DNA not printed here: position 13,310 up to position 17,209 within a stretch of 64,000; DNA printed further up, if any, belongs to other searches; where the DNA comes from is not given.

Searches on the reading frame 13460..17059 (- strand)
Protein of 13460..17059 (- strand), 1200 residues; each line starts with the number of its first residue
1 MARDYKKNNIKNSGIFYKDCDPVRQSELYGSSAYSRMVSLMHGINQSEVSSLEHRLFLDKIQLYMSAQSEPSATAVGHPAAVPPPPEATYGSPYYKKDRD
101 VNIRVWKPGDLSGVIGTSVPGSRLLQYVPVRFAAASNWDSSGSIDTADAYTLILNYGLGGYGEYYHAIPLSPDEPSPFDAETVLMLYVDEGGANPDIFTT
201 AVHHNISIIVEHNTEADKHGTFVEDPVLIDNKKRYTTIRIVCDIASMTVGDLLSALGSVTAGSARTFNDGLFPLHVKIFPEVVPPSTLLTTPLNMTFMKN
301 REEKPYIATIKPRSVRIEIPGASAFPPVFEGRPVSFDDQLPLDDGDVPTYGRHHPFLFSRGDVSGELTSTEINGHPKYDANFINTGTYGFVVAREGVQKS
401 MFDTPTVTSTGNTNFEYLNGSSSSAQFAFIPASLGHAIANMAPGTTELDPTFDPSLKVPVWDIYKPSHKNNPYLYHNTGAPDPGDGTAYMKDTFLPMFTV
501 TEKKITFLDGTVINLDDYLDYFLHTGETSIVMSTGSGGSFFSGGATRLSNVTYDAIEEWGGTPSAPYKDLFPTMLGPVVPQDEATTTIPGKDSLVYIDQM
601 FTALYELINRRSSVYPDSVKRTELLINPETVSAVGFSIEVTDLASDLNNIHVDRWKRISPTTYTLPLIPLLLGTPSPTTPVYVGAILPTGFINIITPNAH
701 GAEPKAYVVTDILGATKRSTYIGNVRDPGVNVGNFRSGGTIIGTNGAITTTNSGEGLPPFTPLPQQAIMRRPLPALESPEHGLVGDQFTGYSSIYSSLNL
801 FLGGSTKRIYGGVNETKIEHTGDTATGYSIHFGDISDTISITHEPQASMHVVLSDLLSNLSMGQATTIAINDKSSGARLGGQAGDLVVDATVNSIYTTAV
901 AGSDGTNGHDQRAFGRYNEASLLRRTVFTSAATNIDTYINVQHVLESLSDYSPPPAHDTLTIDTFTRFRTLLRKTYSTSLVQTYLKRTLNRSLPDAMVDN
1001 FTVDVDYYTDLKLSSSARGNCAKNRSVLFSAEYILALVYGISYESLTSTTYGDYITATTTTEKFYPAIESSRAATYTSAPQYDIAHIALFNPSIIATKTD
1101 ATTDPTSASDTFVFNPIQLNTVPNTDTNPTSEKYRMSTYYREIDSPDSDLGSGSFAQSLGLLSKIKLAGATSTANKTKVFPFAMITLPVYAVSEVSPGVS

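Call 67: search_protein_representatives(protein=window:13460-17059:-)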
Query: 1200 residues. Proteins with E-value up to 0.001 (for the whole library): 1; up to 1e-10: 1; up to 1e-30: 1. The best 1 are listed.
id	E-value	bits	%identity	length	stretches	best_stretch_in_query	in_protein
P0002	0.0e+00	2714.1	100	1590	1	1-1200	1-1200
